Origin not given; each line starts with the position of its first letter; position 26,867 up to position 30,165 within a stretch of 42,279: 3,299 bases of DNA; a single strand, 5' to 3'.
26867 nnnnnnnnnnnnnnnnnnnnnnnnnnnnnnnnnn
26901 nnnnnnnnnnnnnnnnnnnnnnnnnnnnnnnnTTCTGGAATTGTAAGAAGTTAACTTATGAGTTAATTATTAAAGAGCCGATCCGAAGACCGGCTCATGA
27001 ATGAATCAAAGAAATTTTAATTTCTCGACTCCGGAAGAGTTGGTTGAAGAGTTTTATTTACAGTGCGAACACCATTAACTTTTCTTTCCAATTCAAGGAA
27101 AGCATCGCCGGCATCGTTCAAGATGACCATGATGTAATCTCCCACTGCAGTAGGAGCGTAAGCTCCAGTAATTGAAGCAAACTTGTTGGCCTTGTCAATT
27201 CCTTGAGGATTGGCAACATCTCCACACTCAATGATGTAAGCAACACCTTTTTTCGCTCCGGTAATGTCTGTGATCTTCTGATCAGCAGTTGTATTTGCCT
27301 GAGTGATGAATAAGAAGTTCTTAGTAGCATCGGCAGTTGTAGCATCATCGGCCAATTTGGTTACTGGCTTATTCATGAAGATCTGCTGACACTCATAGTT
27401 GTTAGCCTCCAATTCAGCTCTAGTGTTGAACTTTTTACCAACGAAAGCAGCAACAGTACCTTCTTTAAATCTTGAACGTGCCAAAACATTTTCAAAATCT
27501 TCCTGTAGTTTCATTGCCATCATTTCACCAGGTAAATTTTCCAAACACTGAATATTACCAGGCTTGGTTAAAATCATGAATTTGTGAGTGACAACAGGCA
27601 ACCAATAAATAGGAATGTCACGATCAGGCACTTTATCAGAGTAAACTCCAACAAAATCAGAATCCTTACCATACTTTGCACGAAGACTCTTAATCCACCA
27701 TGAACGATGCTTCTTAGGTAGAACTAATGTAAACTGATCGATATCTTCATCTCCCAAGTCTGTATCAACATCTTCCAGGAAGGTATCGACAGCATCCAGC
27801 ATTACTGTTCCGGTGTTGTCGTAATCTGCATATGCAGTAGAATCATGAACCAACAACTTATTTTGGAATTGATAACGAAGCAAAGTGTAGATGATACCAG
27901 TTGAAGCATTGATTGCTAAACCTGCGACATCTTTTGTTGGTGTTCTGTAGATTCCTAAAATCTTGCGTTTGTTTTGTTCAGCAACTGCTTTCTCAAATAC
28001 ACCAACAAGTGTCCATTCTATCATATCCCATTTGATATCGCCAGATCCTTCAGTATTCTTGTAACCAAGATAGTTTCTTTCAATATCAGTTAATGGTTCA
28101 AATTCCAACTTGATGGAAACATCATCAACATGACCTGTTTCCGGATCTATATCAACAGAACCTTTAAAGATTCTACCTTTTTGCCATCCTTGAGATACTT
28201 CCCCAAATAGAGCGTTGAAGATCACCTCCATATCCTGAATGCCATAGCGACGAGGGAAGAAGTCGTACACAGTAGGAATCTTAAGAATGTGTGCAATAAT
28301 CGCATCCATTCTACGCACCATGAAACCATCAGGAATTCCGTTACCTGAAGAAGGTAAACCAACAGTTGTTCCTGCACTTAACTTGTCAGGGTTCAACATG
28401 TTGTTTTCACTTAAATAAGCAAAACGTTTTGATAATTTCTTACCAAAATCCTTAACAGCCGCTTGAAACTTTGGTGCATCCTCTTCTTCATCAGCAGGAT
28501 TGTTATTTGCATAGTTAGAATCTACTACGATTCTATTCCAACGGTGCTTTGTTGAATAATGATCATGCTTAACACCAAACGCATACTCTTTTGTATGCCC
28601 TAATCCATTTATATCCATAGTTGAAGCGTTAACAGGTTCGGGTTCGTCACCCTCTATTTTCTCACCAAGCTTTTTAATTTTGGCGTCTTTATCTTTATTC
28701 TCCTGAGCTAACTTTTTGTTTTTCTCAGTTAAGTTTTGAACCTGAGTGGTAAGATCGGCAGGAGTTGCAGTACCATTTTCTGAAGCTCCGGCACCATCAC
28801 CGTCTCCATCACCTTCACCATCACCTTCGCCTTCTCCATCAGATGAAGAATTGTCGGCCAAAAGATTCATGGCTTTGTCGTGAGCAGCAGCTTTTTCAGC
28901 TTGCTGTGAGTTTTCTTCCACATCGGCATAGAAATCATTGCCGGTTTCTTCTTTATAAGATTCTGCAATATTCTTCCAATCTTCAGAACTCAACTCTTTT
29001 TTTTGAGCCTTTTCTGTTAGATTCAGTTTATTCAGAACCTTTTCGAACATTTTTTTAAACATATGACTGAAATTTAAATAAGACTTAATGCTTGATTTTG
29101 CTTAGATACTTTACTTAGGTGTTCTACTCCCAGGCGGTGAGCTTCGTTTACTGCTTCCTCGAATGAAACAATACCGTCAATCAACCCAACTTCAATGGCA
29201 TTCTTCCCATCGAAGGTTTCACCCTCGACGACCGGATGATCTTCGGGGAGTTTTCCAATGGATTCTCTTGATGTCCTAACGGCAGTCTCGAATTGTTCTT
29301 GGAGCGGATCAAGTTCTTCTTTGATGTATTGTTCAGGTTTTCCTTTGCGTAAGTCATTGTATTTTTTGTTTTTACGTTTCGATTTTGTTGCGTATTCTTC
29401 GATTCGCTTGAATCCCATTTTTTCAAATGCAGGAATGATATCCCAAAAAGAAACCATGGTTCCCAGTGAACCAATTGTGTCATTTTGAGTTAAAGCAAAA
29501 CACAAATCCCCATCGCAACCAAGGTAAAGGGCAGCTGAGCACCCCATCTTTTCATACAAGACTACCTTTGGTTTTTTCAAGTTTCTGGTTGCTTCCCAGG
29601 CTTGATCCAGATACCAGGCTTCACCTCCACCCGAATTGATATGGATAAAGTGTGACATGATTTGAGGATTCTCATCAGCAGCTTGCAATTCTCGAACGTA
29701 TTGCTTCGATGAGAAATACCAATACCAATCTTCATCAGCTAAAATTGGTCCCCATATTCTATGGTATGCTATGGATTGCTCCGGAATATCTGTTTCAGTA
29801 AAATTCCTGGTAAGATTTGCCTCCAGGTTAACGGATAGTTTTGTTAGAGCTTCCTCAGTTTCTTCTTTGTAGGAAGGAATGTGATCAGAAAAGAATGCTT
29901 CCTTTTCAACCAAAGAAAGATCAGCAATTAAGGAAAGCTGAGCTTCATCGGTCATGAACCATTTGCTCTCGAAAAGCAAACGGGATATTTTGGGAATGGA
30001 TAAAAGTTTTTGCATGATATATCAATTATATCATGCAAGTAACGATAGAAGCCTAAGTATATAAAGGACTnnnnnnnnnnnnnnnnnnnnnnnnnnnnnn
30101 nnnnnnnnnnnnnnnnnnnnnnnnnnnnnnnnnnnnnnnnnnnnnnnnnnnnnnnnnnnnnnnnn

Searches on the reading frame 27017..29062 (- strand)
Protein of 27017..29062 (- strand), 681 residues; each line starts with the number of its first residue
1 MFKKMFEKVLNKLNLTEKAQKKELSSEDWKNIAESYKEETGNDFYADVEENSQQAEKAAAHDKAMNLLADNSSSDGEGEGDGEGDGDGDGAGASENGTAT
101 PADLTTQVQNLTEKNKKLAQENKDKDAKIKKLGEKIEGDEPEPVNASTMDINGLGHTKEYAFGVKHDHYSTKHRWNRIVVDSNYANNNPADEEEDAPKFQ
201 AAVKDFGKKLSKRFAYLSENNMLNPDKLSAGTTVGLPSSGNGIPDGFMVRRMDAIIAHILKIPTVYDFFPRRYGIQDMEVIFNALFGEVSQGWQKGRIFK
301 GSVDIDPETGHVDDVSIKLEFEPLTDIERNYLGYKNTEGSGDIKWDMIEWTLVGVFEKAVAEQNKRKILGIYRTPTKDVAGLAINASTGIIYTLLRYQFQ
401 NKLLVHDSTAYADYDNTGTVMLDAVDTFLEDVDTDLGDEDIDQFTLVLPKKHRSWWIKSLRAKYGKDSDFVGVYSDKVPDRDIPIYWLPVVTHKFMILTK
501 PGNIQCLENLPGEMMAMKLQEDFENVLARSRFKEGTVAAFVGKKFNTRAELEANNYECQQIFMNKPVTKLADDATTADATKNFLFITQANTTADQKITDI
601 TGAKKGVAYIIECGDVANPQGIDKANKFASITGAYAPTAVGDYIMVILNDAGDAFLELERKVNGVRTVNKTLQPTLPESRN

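Call 16: search_protein_families(library=pfam, proteins=[window:27017-29062:-], max_evalue=0.01)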
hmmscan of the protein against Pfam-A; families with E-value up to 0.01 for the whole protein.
window:27017-29062:- (681 aa): 1 family
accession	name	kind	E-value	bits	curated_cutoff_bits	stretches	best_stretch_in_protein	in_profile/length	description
PF22807.2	TrAA12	-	0.0084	14.9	30.9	0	71-101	384-438/463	TrAA12-like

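Call 17: search_protein_families(library=phrogs, proteins=[window:27017-29062:-], max_evalue=0.01)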
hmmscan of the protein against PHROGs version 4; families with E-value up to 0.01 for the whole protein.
window:27017-29062:- (681 aa): 3 families
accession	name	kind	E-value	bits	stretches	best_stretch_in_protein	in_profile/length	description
phrog_21862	-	unknown function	1.4e-10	41.1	1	266-608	222-572/725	-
phrog_20392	-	unknown function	7.8e-05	23.5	1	73-111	87-125/228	-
phrog_10432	-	unknown function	0.00091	19.7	1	74-101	227-253/356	-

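Call 50: search_dna_similar(query=window:27017-29062:-, collection=phages, mode=protein, max_evalue=0.001, max_rows=15)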
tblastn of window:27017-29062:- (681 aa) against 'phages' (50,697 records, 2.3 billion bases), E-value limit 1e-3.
Records with a match: 35; places in all: 35; records where one place covers at least 80% of the query: 20.
Best place of each record, by identity: <60% 35.
By first word of the organism name: Porphyromonas 18; Flavobacterium 14; Bacteriophage 2; Bacteroides 1.
By host as written in the record: - 2; Porphyromonas gingivalis ATCC 49417 2; Flavobacterium sp. LMO6 2; Flavobacterium psychrophilum MH1 2; Flavobacterium psychrophilum strain MH1 2; Flavobacterium psychrophilum T23 2; Flavobacterium psychrophilum A2 2; Porphyromonas gingivalis SJD5 1; and 20 more.
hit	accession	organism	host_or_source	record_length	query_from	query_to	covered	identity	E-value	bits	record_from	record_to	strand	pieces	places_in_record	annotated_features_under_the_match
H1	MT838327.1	Bacteriophage sp.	human fecal samples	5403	2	680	100%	43.4%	3e-160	509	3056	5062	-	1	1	record has no annotation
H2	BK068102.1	Porphyromonas phage phage021a_SJD5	Porphyromonas gingivalis SJD5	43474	3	680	100%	40.1%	7e-150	487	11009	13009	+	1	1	major capsid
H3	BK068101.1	Porphyromonas phage phage020a_SJD2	Porphyromonas gingivalis SJD2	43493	3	680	100%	40.1%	7e-150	487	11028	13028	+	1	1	major capsid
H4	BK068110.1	Porphyromonas phage phage029a_Kyudai3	Porphyromonas gingivalis Kyudai-3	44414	2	680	100%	39.9%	6e-149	484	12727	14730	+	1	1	major capsid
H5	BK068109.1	Porphyromonas phage phage028a_KCOM2799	Porphyromonas gingivalis KCOM 2799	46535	3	680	100%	39.9%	5e-130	490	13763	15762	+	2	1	major capsid (partial) (x2)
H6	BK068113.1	Porphyromonas phage phage032a_KCOM2801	Porphyromonas gingivalis KCOM 2801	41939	2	680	100%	39.8%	8e-152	493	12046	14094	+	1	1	major capsid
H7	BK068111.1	Porphyromonas phage phage030a_KCOM2803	Porphyromonas gingivalis KCOM 2803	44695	2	680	100%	39.8%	5e-151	490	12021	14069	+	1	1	major capsid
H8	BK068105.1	Porphyromonas phage phage024a_F0570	Porphyromonas gingivalis F0570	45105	2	680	100%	39.8%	2e-149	485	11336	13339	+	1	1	major capsid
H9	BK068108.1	Porphyromonas phage phage027a_F0568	Porphyromonas gingivalis F0568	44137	2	680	100%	39.8%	8e-148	481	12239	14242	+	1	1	major capsid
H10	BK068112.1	Porphyromonas phage phage031a_D83T3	Porphyromonas gingivalis D83T3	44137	2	680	100%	39.8%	8e-148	481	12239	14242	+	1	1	major capsid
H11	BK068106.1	Porphyromonas phage phage025a_SJD11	Porphyromonas gingivalis SJD11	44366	2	680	100%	39.6%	3e-146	476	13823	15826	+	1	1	major capsid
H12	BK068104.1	Porphyromonas phage phage023a_KCOM2797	Porphyromonas gingivalis KCOM 2797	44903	3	680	100%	39.7%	1e-148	483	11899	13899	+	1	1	major capsid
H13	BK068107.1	Porphyromonas phage phage026a_KCOM2802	Porphyromonas gingivalis KCOM 2802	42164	3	680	100%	39.7%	1e-148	483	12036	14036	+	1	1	major capsid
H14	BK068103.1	Porphyromonas phage phage022a_WW2931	Porphyromonas gingivalis WW2931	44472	2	680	100%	39.5%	7e-149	484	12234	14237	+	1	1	major capsid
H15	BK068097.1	Porphyromonas phage phage016a_WW2866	Porphyromonas gingivalis WW2866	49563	2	680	100%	39.5%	1e-149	486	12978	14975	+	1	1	major capsid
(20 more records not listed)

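Call 57: search_dna_similar(query=window:27017-29062:-, collection=phages, mode=protein, max_evalue=0.001, max_rows=40)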
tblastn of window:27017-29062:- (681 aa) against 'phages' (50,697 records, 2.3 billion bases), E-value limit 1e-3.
Records with a match: 35; places in all: 35; records where one place covers at least 80% of the query: 20.
Best place of each record, by identity: <60% 35.
By first word of the organism name: Porphyromonas 18; Flavobacterium 14; Bacteriophage 2; Bacteroides 1.
By host as written in the record: - 2; Porphyromonas gingivalis ATCC 49417 2; Flavobacterium sp. LMO6 2; Flavobacterium psychrophilum MH1 2; Flavobacterium psychrophilum strain MH1 2; Flavobacterium psychrophilum T23 2; Flavobacterium psychrophilum A2 2; Porphyromonas gingivalis SJD5 1; and 20 more.
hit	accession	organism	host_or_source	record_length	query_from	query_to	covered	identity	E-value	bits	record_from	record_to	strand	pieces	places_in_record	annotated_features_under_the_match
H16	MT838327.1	Bacteriophage sp.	human fecal samples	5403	2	680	100%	43.4%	3e-160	509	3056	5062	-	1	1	record has no annotation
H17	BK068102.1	Porphyromonas phage phage021a_SJD5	Porphyromonas gingivalis SJD5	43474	3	680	100%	40.1%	7e-150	487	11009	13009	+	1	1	major capsid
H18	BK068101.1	Porphyromonas phage phage020a_SJD2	Porphyromonas gingivalis SJD2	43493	3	680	100%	40.1%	7e-150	487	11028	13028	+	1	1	major capsid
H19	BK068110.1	Porphyromonas phage phage029a_Kyudai3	Porphyromonas gingivalis Kyudai-3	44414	2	680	100%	39.9%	6e-149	484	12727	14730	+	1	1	major capsid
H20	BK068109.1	Porphyromonas phage phage028a_KCOM2799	Porphyromonas gingivalis KCOM 2799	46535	3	680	100%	39.9%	5e-130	490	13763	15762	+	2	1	major capsid (partial) (x2)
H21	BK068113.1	Porphyromonas phage phage032a_KCOM2801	Porphyromonas gingivalis KCOM 2801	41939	2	680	100%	39.8%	8e-152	493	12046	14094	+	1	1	major capsid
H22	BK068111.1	Porphyromonas phage phage030a_KCOM2803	Porphyromonas gingivalis KCOM 2803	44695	2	680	100%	39.8%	5e-151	490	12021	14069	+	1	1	major capsid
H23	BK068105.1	Porphyromonas phage phage024a_F0570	Porphyromonas gingivalis F0570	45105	2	680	100%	39.8%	2e-149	485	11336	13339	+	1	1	major capsid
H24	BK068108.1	Porphyromonas phage phage027a_F0568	Porphyromonas gingivalis F0568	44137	2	680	100%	39.8%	8e-148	481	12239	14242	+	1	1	major capsid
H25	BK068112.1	Porphyromonas phage phage031a_D83T3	Porphyromonas gingivalis D83T3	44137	2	680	100%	39.8%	8e-148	481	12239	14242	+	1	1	major capsid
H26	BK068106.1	Porphyromonas phage phage025a_SJD11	Porphyromonas gingivalis SJD11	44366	2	680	100%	39.6%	3e-146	476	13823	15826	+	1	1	major capsid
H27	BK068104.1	Porphyromonas phage phage023a_KCOM2797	Porphyromonas gingivalis KCOM 2797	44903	3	680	100%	39.7%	1e-148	483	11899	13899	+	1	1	major capsid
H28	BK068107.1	Porphyromonas phage phage026a_KCOM2802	Porphyromonas gingivalis KCOM 2802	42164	3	680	100%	39.7%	1e-148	483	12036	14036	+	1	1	major capsid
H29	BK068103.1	Porphyromonas phage phage022a_WW2931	Porphyromonas gingivalis WW2931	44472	2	680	100%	39.5%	7e-149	484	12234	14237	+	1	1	major capsid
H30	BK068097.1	Porphyromonas phage phage016a_WW2866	Porphyromonas gingivalis WW2866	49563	2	680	100%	39.5%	1e-149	486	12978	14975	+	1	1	major capsid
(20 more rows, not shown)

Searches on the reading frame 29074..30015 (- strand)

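Call 16: search_protein_families(library=pfam, proteins=[window:29074-30015:-], max_evalue=0.01)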
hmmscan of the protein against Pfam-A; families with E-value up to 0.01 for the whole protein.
window:29074-30015:- (313 aa): 1 family
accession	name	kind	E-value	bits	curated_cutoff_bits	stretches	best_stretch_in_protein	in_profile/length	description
PF01343.23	Peptidase_S49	-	6.8e-12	46.1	24.9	1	144-294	3-149/154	Peptidase family S49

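Call 17: search_protein_families(library=phrogs, proteins=[window:29074-30015:-], max_evalue=0.01)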
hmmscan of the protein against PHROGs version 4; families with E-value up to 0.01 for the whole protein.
window:29074-30015:- (313 aa): 3 families
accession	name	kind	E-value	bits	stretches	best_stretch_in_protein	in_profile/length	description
phrog_53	-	head and packaging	1.3e-28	101.6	1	78-293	72-289/583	head maturation protease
phrog_33023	-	unknown function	0.0007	19.5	1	118-290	110-282/507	-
phrog_2976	-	head and packaging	0.00076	20.3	0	82-134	20-66/394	head maturation protease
